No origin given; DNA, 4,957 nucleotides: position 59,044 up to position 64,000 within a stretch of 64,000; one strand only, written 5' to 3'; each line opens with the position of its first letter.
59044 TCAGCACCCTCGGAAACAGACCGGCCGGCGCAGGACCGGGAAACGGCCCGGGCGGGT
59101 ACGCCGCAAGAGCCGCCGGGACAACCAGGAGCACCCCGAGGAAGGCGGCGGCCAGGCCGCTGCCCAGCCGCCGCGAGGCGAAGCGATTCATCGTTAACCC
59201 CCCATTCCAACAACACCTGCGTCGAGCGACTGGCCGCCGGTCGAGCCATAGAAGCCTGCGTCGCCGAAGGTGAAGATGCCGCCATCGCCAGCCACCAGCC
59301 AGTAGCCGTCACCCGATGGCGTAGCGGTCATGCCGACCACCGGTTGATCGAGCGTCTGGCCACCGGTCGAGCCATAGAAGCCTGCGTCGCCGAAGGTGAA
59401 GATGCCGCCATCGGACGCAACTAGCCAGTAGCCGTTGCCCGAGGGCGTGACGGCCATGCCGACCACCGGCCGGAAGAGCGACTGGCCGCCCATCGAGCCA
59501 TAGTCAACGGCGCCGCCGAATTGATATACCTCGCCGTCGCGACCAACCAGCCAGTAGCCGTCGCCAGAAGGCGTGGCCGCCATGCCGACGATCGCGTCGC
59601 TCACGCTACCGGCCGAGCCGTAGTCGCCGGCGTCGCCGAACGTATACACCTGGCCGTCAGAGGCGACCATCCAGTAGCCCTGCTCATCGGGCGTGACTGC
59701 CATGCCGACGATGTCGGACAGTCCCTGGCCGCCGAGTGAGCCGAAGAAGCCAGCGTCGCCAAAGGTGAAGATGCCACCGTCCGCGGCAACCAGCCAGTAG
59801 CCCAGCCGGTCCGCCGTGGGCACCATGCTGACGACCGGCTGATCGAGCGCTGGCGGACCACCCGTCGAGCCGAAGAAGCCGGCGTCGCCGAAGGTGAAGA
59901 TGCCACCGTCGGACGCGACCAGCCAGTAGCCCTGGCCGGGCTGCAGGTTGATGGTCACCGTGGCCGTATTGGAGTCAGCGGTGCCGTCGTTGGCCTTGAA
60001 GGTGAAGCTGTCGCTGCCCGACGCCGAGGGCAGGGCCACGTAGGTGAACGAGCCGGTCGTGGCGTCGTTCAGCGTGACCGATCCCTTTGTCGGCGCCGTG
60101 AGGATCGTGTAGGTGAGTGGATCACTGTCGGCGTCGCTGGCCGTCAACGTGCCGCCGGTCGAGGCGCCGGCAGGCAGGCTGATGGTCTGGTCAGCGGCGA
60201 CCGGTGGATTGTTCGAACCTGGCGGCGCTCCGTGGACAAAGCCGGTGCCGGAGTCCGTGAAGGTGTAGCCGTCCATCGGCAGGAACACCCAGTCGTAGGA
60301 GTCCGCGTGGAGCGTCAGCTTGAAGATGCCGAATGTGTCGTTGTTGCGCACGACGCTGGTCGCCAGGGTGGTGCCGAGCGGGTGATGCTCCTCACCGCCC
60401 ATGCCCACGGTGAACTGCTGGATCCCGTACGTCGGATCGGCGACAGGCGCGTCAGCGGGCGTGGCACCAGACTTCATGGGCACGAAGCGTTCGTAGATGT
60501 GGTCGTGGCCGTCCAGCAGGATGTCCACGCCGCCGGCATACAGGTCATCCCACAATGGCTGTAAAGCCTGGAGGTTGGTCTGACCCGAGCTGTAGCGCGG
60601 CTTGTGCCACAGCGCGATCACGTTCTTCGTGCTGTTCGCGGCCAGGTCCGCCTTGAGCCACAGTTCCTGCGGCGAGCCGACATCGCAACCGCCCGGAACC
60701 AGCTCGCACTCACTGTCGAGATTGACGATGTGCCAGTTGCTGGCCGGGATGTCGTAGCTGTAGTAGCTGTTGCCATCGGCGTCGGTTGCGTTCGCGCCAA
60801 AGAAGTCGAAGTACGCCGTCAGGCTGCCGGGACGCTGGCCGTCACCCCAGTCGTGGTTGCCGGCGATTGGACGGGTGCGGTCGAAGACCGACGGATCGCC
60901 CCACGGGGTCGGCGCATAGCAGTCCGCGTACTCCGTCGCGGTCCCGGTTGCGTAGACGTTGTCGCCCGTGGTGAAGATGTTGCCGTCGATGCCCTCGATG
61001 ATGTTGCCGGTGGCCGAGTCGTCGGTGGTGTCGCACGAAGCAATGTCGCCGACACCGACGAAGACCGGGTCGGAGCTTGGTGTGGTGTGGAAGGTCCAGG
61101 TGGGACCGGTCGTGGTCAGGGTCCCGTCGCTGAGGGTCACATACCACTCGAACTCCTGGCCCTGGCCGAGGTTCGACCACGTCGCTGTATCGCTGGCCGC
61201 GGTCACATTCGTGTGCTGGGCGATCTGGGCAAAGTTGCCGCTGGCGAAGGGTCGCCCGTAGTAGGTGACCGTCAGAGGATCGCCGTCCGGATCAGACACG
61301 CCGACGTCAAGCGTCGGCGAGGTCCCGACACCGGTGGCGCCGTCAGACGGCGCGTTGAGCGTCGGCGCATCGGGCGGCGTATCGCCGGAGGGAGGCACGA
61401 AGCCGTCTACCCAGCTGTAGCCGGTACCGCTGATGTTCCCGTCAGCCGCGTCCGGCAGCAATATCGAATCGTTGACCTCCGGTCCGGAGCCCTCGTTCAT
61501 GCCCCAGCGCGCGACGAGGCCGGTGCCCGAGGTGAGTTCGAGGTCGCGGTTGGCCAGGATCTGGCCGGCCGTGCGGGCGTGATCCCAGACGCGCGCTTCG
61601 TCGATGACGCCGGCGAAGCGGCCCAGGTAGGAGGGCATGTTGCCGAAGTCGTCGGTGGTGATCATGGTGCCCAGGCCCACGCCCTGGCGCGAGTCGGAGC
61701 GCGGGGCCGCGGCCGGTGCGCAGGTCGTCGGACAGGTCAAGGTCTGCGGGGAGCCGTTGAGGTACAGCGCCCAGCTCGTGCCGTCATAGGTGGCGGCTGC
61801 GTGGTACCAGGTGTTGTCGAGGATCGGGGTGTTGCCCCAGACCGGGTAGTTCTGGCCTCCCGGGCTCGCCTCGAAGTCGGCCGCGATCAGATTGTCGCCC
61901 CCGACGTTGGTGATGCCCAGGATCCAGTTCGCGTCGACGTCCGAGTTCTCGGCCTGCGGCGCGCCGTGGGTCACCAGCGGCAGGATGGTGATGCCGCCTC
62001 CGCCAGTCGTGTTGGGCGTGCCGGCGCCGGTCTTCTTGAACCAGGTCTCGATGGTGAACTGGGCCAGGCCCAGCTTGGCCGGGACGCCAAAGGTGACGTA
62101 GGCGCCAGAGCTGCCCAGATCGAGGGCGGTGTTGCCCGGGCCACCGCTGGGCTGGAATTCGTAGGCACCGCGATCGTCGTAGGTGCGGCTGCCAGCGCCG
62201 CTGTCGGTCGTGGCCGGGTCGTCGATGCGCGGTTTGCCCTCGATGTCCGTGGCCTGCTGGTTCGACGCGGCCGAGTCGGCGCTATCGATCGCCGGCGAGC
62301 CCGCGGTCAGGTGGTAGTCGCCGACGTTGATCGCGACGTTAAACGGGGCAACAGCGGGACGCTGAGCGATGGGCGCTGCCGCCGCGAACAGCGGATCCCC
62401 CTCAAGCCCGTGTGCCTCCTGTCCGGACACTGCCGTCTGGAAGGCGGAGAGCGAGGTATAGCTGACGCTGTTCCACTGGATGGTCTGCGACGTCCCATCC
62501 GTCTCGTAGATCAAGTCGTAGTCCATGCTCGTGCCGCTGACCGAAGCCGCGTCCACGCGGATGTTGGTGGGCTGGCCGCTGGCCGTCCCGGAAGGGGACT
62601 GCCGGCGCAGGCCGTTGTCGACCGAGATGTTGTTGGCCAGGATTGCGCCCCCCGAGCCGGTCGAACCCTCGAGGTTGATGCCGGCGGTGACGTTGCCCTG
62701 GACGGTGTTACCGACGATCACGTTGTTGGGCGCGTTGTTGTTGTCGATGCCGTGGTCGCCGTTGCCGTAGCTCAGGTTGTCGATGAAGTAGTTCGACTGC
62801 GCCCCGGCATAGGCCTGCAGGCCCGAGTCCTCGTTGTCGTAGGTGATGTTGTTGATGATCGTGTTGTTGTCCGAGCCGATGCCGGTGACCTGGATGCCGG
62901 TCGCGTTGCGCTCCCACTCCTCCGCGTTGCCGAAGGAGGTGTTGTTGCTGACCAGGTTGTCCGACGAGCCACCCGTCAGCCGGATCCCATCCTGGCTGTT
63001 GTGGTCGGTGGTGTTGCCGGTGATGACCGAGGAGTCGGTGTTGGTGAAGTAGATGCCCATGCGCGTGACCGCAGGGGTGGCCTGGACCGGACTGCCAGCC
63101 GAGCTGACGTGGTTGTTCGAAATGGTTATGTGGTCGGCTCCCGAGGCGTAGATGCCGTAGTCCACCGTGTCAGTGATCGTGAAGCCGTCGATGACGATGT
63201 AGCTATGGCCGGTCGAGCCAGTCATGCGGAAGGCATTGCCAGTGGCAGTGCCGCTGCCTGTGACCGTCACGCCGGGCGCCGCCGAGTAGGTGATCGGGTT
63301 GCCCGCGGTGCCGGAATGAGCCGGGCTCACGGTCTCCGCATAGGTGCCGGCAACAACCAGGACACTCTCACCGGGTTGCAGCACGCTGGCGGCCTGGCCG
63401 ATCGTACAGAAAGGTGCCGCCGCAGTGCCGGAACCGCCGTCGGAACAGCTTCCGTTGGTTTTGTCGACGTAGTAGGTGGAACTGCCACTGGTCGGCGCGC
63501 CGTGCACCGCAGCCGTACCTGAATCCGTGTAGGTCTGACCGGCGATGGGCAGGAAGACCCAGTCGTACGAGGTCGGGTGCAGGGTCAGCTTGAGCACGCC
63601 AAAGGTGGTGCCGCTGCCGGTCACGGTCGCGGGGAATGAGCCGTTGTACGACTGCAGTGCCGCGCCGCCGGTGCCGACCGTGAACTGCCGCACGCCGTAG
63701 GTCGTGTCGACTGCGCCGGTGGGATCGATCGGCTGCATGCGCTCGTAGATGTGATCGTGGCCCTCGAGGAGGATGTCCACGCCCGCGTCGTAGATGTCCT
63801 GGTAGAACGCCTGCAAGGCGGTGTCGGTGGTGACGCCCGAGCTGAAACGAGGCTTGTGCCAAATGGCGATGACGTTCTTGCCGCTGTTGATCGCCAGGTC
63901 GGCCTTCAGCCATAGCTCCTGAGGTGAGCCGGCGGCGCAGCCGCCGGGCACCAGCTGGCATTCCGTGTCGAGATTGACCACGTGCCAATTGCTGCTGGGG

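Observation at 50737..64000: Mirror-image surface-protein locus: two giant LamG/phosphoesterase/propeller proteins, two anchored partner proteins and a central GT-C membrane enzyme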

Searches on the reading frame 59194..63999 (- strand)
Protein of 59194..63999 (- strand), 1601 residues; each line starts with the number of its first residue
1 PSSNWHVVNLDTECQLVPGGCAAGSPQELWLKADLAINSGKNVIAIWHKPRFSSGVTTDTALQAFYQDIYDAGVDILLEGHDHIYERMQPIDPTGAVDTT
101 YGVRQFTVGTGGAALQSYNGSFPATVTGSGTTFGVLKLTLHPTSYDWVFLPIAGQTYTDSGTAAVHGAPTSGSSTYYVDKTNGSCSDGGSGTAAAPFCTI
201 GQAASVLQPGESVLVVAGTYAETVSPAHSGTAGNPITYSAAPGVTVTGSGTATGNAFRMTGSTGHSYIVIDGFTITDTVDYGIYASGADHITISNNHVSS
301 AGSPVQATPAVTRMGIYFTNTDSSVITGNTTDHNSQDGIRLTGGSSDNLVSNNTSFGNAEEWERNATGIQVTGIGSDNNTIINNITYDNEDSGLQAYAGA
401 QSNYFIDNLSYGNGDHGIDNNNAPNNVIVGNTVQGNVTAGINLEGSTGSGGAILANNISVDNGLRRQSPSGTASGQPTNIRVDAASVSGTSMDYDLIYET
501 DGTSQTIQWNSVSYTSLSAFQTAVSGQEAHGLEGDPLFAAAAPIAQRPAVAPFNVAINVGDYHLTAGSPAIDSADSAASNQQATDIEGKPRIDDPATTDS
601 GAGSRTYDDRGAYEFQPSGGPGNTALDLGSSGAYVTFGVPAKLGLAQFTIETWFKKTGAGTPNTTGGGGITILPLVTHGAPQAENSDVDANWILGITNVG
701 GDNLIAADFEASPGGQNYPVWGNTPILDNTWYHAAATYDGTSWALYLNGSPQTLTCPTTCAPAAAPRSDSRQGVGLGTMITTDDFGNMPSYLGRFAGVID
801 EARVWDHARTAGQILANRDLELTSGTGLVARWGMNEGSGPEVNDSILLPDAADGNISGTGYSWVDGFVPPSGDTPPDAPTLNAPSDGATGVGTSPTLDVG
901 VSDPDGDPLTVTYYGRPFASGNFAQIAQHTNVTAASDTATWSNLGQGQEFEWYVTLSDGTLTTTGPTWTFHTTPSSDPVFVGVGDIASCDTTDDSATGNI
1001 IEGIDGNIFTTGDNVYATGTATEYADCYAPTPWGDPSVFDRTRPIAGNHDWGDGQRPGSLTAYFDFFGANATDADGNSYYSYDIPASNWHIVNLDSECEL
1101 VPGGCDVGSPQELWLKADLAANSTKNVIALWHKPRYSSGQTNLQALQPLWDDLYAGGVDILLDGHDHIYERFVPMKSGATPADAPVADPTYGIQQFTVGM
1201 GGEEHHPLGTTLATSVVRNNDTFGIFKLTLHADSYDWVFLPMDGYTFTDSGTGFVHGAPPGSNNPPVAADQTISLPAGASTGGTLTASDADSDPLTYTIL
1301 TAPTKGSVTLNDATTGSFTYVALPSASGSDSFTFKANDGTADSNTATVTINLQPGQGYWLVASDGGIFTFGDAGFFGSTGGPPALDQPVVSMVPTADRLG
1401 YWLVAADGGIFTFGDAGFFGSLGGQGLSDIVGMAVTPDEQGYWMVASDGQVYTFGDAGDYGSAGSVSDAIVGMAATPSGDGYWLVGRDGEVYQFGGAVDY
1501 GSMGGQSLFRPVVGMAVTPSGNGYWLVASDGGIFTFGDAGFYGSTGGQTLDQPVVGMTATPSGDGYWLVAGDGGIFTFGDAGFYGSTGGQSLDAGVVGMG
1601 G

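Call 9: search_protein_families(library=pfam, proteins=[window:59194-63999:-], max_evalue=0.01)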
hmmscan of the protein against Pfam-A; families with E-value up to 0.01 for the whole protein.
window:59194-63999:- (1601 aa): 8 families
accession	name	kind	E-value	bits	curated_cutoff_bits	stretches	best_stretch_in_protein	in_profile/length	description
PF13229.12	Beta_helix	-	8.6e-17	61.6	25.9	2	255-359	47-138/158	Right handed beta helix region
PF17963.7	Big_9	-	1.2e-14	55.4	23.6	1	1263-1351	1-89/89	Bacterial Ig domain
PF05048.19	NosD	-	1.1e-13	51.6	23.6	2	243-367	62-181/212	Periplasmic copper-binding protein (NosD)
PF13385.13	Laminin_G_3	-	1.3e-12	48.5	27.6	1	631-814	3-150/151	Concanavalin A-like lectin/glucanases superfamily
PF17803.7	Cadherin_4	-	1.4e-09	38.8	25.1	1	1261-1320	9-71/71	Bacterial cadherin-like domain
PF00149.33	Metallophos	-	2e-09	38.6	21.5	1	1008-1169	33-191/191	Calcineurin-like phosphoesterase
PF17892.7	Cadherin_5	-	2e-06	28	26.5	1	1287-1352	33-97/98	Cadherin-like domain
PF16184.11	Cadherin_3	-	0.0018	18.7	25.5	0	1284-1351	23-105/106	Cadherin-like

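Call 10: search_protein_families(library=ncbifam, proteins=[window:59194-63999:-], max_evalue=1)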
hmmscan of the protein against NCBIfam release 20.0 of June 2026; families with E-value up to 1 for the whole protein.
window:59194-63999:- (1601 aa): 5 families
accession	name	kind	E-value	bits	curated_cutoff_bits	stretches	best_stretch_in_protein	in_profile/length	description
NF012211.1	tand_rpt_95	domain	1.4e-08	34.6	90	1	1287-1354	19-86/98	tandem-95 repeat protein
NF038177.1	epimerase_AlgG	equivalog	9.2e-07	27.9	700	1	314-464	274-415/519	mannuronan 5-epimerase AlgG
TIGR03804.1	para_beta_helix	repeat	9.9e-06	25.1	19.45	1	315-358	1-42/44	parallel beta-helix repeat protein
NF041518.1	choice_anch_Q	domain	0.0012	19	25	1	562-615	17-57/58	choice-of-anchor Q domain-containing protein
NF047854.1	LIC10774_subfam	equivalog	0.0016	17.4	380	1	173-417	58-286/358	LIC10774/LIC10365 family surface protein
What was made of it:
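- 62589..63273 (-): GP2 right-handed beta-helix (Beta_helix/NosD). calls 9, 10.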

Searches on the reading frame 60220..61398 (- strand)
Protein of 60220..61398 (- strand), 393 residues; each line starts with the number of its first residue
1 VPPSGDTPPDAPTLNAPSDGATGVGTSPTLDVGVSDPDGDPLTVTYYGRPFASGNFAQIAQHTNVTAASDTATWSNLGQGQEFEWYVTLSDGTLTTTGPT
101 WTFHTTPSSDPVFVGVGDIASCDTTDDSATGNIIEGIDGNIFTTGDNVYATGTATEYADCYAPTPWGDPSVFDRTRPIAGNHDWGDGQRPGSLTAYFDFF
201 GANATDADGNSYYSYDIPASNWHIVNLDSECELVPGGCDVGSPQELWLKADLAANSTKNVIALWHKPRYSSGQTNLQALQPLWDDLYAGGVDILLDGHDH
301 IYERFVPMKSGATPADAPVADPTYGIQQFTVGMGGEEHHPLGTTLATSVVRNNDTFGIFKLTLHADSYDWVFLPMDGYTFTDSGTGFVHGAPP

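Call 91: search_solved_structures(query=window:60220-61398:-, max_evalue=0.01)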
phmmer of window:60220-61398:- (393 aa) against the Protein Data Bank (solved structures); distinct sequences matched with E-value up to 0.01: 2.
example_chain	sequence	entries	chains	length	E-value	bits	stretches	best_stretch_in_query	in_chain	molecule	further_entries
6gja_A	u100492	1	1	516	1.1e-05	28.1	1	154-305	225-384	Purple acid phosphatase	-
6git_A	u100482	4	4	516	2.3e-05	27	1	177-305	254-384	Purple acid phosphatase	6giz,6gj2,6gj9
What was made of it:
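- Checked: The GP2 phosphoesterase matches plant purple acid phosphatase 6gja at E 1e-5 (call 91).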

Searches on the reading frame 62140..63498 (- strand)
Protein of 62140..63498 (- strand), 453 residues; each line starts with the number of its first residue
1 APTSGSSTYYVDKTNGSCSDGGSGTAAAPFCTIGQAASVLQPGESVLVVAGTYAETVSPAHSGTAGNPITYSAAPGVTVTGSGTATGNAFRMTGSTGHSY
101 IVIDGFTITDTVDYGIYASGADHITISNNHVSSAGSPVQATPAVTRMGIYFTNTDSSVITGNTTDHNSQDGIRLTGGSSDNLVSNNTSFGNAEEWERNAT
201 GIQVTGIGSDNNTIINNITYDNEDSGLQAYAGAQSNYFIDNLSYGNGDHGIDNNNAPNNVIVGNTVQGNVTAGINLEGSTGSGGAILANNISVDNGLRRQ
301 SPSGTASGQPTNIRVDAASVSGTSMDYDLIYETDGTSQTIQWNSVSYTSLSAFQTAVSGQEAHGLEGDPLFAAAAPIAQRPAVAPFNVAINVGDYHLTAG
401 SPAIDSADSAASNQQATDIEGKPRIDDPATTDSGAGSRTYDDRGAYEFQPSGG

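Call 92: search_solved_structures(query=window:62140-63498:-, max_evalue=0.01)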
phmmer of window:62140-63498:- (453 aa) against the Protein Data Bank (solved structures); distinct sequences matched with E-value up to 0.01: 1.
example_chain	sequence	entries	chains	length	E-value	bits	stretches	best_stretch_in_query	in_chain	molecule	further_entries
3vst_A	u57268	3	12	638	5.9e-08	35.6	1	9-84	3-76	Xylosidase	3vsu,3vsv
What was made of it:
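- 62589..63273 (-): The stretch just N-terminal of the helix (from 63498 downward) matches GH120 xylosidase 3vst at E 6e-8 (call 92).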
